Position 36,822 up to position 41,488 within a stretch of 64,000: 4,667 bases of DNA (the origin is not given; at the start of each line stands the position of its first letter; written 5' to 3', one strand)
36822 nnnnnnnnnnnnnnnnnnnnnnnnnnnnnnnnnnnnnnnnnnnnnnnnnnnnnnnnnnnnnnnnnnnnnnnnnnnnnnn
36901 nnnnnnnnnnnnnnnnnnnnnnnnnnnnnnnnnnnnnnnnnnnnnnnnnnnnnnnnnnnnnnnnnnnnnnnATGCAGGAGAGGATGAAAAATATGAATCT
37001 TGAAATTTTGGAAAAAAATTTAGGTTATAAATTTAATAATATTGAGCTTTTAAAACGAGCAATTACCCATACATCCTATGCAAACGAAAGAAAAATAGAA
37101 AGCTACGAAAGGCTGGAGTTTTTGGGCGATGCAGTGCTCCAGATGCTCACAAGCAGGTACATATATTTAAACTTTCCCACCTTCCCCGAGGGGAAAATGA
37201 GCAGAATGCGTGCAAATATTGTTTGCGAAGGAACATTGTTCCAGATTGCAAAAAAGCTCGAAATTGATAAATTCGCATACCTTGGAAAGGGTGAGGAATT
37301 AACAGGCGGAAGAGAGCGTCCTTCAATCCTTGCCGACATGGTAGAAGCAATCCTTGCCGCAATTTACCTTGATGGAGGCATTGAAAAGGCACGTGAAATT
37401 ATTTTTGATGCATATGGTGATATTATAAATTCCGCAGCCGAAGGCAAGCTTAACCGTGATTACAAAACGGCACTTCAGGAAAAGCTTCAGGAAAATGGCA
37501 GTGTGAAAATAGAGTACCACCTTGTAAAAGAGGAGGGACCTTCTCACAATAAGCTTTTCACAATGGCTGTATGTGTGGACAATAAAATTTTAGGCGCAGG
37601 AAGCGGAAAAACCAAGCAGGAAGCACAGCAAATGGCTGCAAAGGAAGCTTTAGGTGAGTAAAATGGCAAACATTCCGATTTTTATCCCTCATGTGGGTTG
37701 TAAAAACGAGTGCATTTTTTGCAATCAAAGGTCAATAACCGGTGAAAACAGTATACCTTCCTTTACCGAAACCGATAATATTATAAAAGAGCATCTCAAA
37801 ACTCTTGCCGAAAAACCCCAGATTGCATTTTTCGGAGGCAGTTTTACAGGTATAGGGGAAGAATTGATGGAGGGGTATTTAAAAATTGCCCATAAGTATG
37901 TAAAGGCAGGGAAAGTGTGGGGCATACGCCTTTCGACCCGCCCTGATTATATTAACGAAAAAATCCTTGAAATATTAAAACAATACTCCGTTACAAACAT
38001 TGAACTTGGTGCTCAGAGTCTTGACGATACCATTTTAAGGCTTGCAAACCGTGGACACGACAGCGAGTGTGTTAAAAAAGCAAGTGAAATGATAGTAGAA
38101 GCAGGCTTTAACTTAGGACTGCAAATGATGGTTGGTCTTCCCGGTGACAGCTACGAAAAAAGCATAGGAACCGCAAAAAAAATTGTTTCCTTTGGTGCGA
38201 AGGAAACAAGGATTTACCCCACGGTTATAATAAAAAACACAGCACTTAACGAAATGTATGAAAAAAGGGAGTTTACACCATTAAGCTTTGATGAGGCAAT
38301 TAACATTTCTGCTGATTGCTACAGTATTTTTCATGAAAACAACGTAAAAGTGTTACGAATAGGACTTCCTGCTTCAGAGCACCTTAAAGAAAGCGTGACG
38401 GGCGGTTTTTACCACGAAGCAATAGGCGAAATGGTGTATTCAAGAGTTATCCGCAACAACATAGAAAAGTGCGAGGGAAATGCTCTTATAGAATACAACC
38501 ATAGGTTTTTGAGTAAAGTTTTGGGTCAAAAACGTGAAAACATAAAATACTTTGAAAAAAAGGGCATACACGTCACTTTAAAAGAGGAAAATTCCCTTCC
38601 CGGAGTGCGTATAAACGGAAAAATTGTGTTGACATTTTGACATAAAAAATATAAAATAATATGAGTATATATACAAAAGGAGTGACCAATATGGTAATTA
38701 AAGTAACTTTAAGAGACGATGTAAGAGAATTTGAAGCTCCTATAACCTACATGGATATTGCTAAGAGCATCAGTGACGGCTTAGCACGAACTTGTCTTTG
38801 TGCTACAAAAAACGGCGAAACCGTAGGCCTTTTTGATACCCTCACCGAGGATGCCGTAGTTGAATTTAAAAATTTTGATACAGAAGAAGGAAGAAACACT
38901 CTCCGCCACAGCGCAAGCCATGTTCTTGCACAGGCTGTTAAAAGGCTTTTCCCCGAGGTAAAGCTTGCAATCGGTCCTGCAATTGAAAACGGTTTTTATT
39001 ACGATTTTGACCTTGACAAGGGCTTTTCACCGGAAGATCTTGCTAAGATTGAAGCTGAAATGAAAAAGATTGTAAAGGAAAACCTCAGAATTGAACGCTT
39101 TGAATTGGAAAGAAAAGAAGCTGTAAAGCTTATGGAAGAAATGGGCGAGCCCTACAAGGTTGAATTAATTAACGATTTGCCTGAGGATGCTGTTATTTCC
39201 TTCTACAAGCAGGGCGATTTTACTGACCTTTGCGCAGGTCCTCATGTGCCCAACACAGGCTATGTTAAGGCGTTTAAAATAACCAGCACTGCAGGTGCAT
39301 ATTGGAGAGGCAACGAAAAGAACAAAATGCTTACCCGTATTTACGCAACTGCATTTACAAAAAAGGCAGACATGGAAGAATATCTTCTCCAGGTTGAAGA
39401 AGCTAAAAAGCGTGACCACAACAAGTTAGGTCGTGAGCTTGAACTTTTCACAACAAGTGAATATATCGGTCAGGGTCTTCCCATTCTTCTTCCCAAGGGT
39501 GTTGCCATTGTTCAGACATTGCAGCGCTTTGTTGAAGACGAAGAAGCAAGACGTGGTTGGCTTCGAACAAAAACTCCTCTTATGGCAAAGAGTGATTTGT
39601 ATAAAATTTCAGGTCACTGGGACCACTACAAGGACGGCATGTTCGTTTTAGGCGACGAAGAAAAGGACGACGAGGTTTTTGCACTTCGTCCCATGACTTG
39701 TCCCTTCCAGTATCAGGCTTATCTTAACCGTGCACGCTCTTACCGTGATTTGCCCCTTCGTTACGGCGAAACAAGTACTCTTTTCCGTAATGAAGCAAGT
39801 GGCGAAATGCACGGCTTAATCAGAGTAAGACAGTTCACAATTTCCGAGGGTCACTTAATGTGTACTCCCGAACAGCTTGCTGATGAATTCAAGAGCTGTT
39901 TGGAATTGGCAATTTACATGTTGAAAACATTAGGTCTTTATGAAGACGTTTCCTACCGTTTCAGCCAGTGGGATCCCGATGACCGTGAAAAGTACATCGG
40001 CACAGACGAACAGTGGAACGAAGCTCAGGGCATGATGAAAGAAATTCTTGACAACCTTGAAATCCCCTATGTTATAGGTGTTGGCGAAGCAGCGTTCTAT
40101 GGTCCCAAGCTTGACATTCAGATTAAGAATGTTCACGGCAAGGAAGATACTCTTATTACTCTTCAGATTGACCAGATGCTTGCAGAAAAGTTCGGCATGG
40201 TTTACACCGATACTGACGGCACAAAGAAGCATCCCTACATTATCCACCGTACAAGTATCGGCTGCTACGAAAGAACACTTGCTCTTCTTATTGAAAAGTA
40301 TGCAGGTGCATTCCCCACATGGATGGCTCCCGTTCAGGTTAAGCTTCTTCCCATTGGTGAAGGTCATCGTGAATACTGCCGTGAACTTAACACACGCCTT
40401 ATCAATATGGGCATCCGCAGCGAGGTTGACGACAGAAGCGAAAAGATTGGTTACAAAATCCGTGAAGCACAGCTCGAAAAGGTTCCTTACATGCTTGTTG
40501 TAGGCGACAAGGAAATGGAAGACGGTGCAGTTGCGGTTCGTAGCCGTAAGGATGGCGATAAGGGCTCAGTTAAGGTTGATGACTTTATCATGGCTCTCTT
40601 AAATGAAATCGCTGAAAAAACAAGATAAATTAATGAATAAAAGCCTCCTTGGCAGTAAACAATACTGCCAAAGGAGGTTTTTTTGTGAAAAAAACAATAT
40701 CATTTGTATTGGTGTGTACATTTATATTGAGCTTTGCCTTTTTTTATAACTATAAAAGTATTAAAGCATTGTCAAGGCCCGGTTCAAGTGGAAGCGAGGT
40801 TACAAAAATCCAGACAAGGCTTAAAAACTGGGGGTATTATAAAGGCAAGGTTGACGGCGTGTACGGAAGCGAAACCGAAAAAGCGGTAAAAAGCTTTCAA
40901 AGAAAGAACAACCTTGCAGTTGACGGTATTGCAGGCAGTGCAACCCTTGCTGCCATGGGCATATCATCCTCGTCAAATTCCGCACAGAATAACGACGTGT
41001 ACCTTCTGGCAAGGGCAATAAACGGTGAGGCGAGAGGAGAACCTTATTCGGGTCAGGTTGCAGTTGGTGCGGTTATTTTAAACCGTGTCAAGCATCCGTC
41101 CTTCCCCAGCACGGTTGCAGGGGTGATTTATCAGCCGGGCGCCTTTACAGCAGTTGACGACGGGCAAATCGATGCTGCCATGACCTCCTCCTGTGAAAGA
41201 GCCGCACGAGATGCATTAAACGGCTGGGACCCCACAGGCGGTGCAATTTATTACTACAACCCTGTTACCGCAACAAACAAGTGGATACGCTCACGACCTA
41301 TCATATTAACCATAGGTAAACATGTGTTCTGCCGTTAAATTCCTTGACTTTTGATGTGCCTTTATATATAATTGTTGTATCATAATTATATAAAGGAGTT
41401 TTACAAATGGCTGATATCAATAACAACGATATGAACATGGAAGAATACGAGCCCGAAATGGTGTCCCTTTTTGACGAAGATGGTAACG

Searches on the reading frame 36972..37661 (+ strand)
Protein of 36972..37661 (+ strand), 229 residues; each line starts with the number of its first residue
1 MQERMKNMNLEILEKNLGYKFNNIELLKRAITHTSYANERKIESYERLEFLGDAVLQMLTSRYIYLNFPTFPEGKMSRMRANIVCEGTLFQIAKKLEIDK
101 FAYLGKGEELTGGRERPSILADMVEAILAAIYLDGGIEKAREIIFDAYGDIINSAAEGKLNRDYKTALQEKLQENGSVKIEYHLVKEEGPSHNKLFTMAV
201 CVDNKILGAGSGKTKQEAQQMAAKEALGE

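Call 8: search_protein_families(library=pfam, proteins=[window:36972-37661:+])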
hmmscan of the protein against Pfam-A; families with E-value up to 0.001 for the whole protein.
window:36972-37661:+ (229 aa): 4 families
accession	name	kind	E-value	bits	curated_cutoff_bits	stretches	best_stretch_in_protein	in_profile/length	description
PF14622.11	Ribonucleas_3_3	-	4.7e-41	140.4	35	1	23-146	1-122/128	Ribonuclease-III-like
PF00636.31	Ribonuclease_3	-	7.9e-25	88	27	1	46-136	1-102/102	Ribonuclease III domain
PF00035.32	dsrm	-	9.2e-18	65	23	1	164-227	1-63/66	Double-stranded RNA binding motif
PF22935.1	RM44_endonuclase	-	0.0001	22.8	27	0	19-102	15-116/139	Large ribosomal subunit protein mL44, endonuclease domain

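Call 9: find_encoding_contigs(protein=window:36972-37661:+, flank=3000, max_places=6)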
Protein window:36972-37661:+ (229 aa): no gene with exactly this product is on record in the collection.

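Call 10: find_related_loci(query=window:36972-37658:+, collection=genome_contigs, flank=3000)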
Query window:36972-37658:+ (229 aa) in genome_contigs; peptide patterns used: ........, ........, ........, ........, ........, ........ (x = any residue, [..] = any of these).
249 stretches matched a pattern; 134 encode a relative of the query (tblastn E <= 1e-3); the best 80 are kept; 80 distinct loci.
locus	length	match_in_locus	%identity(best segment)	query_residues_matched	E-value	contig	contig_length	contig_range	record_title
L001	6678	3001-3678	79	3-228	5e-118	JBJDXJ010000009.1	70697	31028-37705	MAG: Clostridia bacterium isolate LOHA14_bin.007 NODE_132_length_70697_cov_9.244840, whole genome shotgun sequence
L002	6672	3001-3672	76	4-227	2e-115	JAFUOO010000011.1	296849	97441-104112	MAG: Clostridia bacterium isolate RGIG4683 Roe_deer_Rectum-5__c2136, whole genome shotgun sequence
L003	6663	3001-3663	78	7-227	2e-114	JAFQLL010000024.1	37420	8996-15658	MAG: Clostridia bacterium isolate RGIG1927 Goat_Cecum.Co__c802438, whole genome shotgun sequence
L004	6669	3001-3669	76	5-227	8e-112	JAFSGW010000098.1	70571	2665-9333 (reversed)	MAG: Clostridia bacterium isolate RGIG3131 Goat_Rectum.Co__c2611894, whole genome shotgun sequence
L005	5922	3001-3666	75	8-229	7e-111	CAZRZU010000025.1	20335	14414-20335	MAG TPA_asm: uncultured Oscillospiraceae bacterium isolate SRP315200_co1_541 genome assembly, contig: NODE_4760_length_2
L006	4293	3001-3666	74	6-227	1e-110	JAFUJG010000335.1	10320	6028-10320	MAG: Clostridia bacterium isolate RGIG4545 Roe_deer_Rectum-2__c621014, whole genome shotgun sequence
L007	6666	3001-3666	75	8-229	3e-110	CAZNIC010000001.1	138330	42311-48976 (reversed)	MAG TPA_asm: uncultured Oscillospiraceae bacterium isolate SRP315200_co1_479 genome assembly, contig: NODE_21_length_138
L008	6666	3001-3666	77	8-229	2e-110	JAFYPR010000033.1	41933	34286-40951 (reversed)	MAG: Clostridia bacterium isolate RGIG7308 Water_buffalos_Cecum-4__c244352, whole genome shotgun sequence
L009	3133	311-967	69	9-227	3e-101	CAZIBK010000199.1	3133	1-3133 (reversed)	MAG TPA_asm: uncultured Oscillospiraceae bacterium isolate SRP222994_co1_175 genome assembly, contig: NODE_55698_length_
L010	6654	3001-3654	56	10-227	9e-79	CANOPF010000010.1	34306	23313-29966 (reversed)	MAG TPA_asm: uncultured Clostridium sp. isolate SRR19759407_bin.57_metawrap_v1.3_MAG genome assembly, contig: NODE.1477_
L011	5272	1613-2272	53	8-227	5e-76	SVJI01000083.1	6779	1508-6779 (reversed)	MAG: Oscillospiraceae bacterium isolate SIG431 NODE_49932_length_6779_cov_1.671678, whole genome shotgun sequence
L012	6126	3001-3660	55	8-227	5e-76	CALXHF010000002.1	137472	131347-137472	MAG: uncultured Clostridia bacterium isolate BRZ_GN__bin6 genome assembly, contig: BRZ_GN__NODE_117_length_137472_cov_29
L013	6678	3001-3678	52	2-227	9e-76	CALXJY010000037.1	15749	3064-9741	MAG: uncultured Clostridia bacterium isolate BRZ_GI__bin52 genome assembly, contig: BRZ_GI__NODE_2763_length_15749_cov_7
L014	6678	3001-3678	52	2-227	2e-75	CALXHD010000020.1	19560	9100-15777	MAG: uncultured Clostridia bacterium isolate BRZ_EP__bin125 genome assembly, contig: BRZ_EP__NODE_4508_length_19560_cov_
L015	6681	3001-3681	50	3-227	7e-75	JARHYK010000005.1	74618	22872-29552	MAG: Clostridia bacterium isolate cluster1_bin.2 k127_502818, whole genome shotgun sequence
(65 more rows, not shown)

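Call 42: search_protein_families(library=pfam, proteins=[L003:1272-2573:-, L007:1245-2537:-, L002:646-1260:-, L006:1188-2513:-])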
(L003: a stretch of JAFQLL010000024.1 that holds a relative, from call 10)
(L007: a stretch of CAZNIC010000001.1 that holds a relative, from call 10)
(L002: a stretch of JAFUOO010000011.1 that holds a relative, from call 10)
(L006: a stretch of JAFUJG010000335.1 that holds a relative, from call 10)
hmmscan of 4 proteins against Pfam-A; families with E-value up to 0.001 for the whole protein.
L003:1272-2573:- (433 aa): 1 family
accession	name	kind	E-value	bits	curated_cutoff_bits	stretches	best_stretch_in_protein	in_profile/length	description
PF00815.25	Histidinol_dh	-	3.2e-151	504.4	27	1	22-432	2-410/411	Histidinol dehydrogenase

L007:1245-2537:- (430 aa): 1 family
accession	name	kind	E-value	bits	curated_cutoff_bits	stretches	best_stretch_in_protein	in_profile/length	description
PF00815.25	Histidinol_dh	-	7.6e-152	506.5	27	1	19-429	2-410/411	Histidinol dehydrogenase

L002:646-1260:- (204 aa): 1 family
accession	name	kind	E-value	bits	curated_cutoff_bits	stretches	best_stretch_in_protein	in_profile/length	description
PF00475.24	IGPD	-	8.7e-31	107.4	27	1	32-176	1-144/144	Imidazoleglycerol-phosphate dehydratase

L006:1188-2513:- (441 aa): 1 family
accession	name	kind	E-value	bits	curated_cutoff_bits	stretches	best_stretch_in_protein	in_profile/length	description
PF00815.25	Histidinol_dh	-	6.7e-151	503.4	27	1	30-440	2-410/411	Histidinol dehydrogenase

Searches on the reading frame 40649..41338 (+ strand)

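Call 8: search_protein_families(library=pfam, proteins=[window:40649-41338:+])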
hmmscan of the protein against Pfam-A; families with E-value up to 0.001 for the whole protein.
window:40649-41338:+ (229 aa): 4 families
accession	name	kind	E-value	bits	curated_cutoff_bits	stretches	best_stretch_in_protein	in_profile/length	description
PF07486.17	Hydrolase_2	-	7.8e-36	123.2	27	1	130-228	1-100/100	Cell Wall Hydrolase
PF01471.23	PG_binding_1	-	1.7e-23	83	23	1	47-103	1-57/57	Putative peptidoglycan binding domain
PF08823.16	PG_binding_2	-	9e-08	32.7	21.1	1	49-89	16-56/74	Putative peptidoglycan binding domain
PF09374.15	PG_binding_3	-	0.00066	20.3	24.6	0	85-112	13-40/76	Predicted Peptidoglycan domain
